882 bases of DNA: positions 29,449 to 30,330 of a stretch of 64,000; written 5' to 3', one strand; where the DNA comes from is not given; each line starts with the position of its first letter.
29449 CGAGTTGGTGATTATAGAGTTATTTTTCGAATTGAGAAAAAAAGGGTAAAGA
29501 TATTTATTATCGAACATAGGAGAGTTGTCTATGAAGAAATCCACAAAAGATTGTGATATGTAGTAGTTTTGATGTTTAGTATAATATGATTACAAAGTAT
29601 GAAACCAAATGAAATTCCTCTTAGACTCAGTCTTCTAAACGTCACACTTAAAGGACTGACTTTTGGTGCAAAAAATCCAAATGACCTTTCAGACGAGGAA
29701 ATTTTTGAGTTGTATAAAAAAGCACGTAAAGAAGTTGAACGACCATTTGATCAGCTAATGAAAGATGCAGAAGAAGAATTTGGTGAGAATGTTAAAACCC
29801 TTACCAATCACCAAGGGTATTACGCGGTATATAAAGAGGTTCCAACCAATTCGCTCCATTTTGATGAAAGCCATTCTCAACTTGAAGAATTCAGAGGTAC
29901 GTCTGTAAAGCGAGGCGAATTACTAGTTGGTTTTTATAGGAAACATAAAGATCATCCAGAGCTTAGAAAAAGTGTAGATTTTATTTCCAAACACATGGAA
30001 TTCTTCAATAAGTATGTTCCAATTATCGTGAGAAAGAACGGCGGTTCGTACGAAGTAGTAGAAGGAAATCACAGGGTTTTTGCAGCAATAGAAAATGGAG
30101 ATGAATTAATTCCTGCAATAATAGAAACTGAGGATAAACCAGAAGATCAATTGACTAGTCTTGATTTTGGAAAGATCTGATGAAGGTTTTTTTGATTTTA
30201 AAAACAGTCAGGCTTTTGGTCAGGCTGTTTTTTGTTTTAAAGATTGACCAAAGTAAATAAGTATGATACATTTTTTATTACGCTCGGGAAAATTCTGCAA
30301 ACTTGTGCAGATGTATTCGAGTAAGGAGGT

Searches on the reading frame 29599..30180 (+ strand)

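Call 64: search_protein_families(library=pfam, proteins=[window:29599-30180:+], max_evalue=0.01)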
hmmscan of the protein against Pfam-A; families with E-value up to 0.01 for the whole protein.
window:29599-30180:+ (193 aa): 1 family
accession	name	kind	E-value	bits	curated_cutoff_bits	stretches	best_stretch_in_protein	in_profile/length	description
PF02195.25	ParB_N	-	0.00016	22.1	26.3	1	140-178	41-80/95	ParB N-terminal domain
